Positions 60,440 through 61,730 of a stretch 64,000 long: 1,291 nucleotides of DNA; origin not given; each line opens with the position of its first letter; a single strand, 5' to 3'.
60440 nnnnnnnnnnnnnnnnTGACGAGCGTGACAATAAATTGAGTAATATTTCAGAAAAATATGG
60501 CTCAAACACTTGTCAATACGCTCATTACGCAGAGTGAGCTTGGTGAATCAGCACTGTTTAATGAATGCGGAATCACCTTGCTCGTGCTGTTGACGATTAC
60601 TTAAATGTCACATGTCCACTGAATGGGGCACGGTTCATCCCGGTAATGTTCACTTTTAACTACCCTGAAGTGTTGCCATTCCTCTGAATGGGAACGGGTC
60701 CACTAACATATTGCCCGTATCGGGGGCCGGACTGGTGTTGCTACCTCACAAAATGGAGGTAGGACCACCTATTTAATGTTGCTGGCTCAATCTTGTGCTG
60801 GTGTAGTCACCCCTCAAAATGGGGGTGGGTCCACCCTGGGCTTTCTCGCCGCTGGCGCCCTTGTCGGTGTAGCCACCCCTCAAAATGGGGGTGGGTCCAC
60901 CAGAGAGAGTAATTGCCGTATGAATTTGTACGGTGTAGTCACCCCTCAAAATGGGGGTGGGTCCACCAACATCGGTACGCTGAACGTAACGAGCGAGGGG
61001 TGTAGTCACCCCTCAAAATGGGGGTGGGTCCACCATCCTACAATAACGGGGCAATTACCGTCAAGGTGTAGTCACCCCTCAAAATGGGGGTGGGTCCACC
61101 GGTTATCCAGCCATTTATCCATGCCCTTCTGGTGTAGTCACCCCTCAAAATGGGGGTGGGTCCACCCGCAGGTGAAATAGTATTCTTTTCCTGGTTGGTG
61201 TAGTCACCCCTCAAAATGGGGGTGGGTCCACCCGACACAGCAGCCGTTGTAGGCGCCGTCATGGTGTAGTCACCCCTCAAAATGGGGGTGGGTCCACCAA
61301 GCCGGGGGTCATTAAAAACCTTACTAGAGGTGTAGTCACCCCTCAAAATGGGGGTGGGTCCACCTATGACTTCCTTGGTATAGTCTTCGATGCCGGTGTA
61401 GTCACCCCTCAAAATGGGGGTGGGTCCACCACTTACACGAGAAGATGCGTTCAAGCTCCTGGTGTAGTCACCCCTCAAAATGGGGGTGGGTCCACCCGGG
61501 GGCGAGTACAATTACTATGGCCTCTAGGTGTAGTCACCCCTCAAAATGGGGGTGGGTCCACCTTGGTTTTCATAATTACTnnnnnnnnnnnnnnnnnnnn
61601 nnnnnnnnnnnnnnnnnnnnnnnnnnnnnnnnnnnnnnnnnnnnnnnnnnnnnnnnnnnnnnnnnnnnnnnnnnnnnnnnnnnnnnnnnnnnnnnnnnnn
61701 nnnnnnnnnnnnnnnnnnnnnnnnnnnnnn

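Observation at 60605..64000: Phage-borne minimal type V CRISPR-Cas locus: Cas12-like effector directly abutting a 15-unit array, no adaptation genes in view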

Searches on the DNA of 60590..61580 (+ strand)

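Call 23: search_dna_similar(query=window:60590-61580:+, collection=phages, mode=distant, max_evalue=10, max_rows=30)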
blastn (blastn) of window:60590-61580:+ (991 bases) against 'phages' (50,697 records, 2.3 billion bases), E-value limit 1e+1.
Records with a match: 7; places in all: 7; records where one place covers at least 80% of the query: 0.
Best place of each record, by identity: 95-99% 1; 80-90% 6.
By first word of the organism name: Campylobacter 6; Bacteriophage 1.
By host as written in the record: - 3; Campylobacter jejuni 2; Campylobacter sp. 2.
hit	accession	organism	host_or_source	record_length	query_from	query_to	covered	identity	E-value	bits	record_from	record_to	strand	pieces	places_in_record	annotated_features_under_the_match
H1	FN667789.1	Campylobacter phage CPt10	-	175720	586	617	3%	87.9%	4e+0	39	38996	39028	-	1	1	hypothetical phage protein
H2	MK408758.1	Campylobacter phage CP20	Campylobacter jejuni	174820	586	617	3%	87.9%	4e+0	39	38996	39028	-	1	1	hypothetical protein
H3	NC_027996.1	Campylobacter phage CPt10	-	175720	586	617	3%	87.9%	4e+0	39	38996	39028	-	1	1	hypothetical protein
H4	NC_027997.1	Campylobacter phage CP220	Campylobacter sp.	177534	586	617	3%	87.9%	4e+0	39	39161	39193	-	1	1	hypothetical protein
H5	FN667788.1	Campylobacter phage CP220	Campylobacter sp.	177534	586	617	3%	87.9%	4e+0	39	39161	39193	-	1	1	hypothetical phage protein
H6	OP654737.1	Campylobacter phage vB_CjeM_WX1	Campylobacter jejuni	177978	586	617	3%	87.9%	4e+0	39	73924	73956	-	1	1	hypothetical protein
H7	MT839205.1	Bacteriophage sp.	human fecal samples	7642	245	268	2%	95.8%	4e+0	40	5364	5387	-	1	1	record has no annotation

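Call 24: search_dna_similar(query=window:60590-61580:+, collection=plasmids, mode=distant, max_evalue=10, max_rows=30)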
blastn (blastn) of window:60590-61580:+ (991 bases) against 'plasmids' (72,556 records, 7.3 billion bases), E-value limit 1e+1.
Records with a match: 7; places in all: 7; records where one place covers at least 80% of the query: 0.
Best place of each record, by identity: 95-99% 1; 90-95% 5; 80-90% 1.
By first word of the organism name: Rahnella 5; Polaromonas 1; Embleya 1.
By predicted mobility (MOB-suite, as given by PLSDB): non-mobilizable 5; conjugative 1; mobilizable 1.
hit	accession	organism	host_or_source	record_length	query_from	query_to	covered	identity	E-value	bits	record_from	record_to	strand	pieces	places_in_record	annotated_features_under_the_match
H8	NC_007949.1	Polaromonas sp. JS666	-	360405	660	692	3%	87.9%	9e-1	43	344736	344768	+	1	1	type IV secretion system protein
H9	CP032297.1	Rahnella aquatilis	Sakura tree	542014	516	545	3%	90.0%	3e+0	42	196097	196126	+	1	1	treY: malto-oligosyltrehalose synthase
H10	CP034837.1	Rahnella aquatilis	Food spoilage microflora,food/cold ...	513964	516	545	3%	90.0%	3e+0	42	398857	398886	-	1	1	treY: malto-oligosyltrehalose synthase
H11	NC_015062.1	Rahnella aceris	-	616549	516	545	3%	90.0%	3e+0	42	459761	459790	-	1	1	treY: malto-oligosyltrehalose synthase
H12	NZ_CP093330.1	Rahnella aceris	whole organism,grassland soil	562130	516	545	3%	90.0%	3e+0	42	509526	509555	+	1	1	treY: malto-oligosyltrehalose synthase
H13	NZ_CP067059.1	Rahnella aceris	-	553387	516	545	3%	90.0%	3e+0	42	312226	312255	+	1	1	treY: malto-oligosyltrehalose synthase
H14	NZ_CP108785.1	Embleya sp. NBC_00888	-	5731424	258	282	3%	96.0%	3e+0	42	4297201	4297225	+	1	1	none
